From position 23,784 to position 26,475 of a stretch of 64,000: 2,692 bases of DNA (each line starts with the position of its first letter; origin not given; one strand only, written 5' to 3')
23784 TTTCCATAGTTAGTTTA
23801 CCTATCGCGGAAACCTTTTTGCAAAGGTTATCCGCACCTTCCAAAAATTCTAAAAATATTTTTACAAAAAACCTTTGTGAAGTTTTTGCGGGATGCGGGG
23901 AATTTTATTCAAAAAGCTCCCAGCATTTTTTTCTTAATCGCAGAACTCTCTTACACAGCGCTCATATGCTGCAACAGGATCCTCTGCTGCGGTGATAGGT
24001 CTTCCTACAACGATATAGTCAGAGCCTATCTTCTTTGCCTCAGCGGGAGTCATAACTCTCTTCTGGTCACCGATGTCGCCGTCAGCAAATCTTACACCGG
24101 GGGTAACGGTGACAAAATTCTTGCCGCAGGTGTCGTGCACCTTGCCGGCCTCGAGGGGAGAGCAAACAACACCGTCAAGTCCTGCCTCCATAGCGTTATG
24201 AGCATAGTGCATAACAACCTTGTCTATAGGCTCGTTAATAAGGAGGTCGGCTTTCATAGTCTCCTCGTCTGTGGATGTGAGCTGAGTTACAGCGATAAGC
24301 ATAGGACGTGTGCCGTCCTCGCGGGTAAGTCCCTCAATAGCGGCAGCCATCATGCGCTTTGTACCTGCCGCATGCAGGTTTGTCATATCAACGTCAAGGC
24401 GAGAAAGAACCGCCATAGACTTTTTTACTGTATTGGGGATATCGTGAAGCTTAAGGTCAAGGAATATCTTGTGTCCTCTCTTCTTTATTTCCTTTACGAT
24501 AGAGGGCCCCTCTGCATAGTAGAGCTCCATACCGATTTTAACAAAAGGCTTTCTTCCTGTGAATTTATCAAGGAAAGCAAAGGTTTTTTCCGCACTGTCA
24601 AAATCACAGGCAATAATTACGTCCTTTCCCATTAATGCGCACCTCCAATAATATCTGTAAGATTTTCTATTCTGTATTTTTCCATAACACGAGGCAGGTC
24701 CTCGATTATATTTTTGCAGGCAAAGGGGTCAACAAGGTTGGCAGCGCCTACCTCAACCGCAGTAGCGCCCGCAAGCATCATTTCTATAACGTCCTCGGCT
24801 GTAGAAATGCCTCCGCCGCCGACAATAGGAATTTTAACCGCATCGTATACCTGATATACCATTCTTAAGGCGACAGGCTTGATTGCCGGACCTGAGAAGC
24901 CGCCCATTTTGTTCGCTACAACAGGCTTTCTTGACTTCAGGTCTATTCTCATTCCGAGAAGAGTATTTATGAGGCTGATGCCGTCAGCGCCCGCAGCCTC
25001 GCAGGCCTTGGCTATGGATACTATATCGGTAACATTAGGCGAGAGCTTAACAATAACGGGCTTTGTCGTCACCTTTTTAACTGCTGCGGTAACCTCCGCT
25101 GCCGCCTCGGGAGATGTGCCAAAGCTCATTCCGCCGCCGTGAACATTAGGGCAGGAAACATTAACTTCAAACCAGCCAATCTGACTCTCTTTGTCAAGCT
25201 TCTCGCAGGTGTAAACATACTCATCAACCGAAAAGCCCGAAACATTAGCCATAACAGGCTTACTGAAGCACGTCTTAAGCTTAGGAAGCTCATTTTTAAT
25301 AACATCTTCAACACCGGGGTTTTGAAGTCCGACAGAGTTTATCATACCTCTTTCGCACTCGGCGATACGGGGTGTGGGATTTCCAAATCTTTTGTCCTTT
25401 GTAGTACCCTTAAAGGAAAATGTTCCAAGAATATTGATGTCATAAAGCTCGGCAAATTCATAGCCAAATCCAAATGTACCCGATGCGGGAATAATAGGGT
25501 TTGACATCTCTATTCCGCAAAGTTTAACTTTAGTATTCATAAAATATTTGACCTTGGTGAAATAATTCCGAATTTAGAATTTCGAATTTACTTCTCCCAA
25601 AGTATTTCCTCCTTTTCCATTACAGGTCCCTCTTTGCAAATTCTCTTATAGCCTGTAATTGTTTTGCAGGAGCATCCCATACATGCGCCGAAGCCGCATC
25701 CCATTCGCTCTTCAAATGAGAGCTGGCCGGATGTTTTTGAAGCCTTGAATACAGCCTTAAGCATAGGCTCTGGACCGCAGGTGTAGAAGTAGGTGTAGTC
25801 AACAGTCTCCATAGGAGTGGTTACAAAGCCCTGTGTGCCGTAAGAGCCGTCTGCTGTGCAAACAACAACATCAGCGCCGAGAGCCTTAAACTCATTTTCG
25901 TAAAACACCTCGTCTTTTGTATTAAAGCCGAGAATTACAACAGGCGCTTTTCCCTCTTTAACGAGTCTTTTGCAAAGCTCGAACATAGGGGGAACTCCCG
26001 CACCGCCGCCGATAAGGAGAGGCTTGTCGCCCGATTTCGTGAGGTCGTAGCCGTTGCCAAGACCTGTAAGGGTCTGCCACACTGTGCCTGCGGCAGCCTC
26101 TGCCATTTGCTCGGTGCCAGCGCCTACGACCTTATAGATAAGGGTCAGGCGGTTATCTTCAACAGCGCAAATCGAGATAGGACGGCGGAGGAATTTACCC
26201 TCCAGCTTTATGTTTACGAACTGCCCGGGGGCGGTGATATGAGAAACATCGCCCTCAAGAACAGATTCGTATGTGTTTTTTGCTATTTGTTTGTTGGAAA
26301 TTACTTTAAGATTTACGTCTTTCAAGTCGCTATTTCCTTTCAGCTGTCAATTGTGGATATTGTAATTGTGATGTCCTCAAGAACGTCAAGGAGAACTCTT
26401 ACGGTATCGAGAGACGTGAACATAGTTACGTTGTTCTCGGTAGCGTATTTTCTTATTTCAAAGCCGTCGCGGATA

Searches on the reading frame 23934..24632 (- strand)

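Call 32: search_protein_families(library=pfam, proteins=[window:23934-24632:-], max_evalue=0.00001)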
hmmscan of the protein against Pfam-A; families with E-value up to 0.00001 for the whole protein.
window:23934-24632:- (232 aa): 1 family
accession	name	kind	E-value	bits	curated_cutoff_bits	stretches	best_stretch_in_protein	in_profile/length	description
PF00215.30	OMPdecase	-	1.4e-62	211.9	27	1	5-225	3-220/221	Orotidine 5'-phosphate decarboxylase / HUMPS family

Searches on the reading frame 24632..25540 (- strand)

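Call 32: search_protein_families(library=pfam, proteins=[window:24632-25540:-], max_evalue=0.00001)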
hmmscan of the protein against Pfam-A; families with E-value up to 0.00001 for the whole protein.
window:24632-25540:- (302 aa): 4 families
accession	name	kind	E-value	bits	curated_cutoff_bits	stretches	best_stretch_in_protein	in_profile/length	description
PF01180.27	DHO_dh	-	8.1e-90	301.4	27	1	4-286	3-291/291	Dihydroorotate dehydrogenase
PF01207.24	Dus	-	2.7e-08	33.8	20.4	1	110-276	69-225/311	Dihydrouridine synthase (Dus)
PF03060.21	NMO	-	1.5e-07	31.6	28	1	211-270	166-227/331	Nitronate monooxygenase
PF00977.27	His_biosynth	-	3.4e-06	27.1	23.6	0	222-283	59-120/228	Histidine biosynthesis protein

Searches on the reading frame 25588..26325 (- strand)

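Call 32: search_protein_families(library=pfam, proteins=[window:25588-26325:-], max_evalue=0.00001)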
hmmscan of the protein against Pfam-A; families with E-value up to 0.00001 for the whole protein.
window:25588-26325:- (245 aa): 2 families
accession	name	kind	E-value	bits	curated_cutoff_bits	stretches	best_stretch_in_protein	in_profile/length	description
PF10418.14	DHODB_Fe-S_bind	-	4.8e-13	49.1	23.9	1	205-241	1-40/41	Iron-sulfur cluster binding domain of dihydroorotate dehydrogenase B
PF00175.26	NAD_binding_1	-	9.5e-07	29.9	22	1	104-192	1-107/109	Oxidoreductase NAD-binding domain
